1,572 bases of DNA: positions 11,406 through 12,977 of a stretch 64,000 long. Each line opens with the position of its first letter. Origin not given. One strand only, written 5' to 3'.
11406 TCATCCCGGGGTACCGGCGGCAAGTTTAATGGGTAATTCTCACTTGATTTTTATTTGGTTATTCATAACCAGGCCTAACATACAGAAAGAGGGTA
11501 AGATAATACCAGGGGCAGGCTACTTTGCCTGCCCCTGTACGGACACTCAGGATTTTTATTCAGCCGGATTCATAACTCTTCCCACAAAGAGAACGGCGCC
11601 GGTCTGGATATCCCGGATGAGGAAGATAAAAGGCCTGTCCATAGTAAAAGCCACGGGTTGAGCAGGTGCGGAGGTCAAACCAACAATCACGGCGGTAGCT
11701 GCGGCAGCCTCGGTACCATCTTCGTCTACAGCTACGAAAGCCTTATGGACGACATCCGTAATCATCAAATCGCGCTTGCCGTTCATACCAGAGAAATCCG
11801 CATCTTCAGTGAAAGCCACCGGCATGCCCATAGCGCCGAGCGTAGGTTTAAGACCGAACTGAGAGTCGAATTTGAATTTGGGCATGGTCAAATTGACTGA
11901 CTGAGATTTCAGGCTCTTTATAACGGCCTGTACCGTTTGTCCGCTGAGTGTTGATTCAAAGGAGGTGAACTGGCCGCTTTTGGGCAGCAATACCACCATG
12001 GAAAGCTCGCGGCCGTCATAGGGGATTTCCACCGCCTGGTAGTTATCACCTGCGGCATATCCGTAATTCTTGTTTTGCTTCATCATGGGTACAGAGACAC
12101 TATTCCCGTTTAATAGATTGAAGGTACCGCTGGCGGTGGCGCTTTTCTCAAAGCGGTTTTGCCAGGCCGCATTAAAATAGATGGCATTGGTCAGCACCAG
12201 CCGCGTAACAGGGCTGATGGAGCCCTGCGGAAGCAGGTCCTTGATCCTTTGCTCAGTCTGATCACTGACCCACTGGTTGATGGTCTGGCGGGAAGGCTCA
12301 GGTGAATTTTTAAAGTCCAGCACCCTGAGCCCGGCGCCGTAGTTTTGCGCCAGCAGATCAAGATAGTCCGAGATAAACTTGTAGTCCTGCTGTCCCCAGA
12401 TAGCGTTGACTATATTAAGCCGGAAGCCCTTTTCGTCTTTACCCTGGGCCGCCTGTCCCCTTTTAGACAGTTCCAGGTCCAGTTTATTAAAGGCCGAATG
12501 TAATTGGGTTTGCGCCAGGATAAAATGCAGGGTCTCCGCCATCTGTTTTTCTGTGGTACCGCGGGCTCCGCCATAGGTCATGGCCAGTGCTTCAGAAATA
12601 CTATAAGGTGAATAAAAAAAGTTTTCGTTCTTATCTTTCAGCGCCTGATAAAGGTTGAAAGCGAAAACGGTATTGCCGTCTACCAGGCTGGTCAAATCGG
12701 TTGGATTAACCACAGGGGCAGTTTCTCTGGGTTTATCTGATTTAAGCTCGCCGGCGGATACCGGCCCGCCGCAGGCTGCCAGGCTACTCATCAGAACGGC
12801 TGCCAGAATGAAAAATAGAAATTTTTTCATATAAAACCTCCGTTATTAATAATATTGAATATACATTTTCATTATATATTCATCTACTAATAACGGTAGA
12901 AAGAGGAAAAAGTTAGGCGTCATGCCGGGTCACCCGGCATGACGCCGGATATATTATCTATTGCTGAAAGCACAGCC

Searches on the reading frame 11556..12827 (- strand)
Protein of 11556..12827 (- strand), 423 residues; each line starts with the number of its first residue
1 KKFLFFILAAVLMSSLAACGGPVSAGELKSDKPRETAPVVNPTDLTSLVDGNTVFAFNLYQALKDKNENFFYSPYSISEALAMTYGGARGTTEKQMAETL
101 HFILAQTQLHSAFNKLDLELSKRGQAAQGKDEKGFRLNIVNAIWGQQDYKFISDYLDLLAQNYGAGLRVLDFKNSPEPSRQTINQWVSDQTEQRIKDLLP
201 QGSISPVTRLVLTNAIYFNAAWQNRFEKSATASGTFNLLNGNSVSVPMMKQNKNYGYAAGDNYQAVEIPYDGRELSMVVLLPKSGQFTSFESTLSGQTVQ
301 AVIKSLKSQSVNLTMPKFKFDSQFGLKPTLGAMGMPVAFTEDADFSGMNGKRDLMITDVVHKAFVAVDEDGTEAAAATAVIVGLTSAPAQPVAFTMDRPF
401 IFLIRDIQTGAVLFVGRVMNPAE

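Call 84: search_protein_families(library=pfam, proteins=[window:11556-12827:-], max_evalue=0.0001)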
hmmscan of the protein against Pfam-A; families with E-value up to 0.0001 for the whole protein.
window:11556-12827:- (423 aa): 1 family
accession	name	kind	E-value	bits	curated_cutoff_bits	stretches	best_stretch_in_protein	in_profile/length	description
PF00079.25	Serpin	-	2.9e-122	408.9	27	1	51-421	2-370/370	Serpin (serine protease inhibitor)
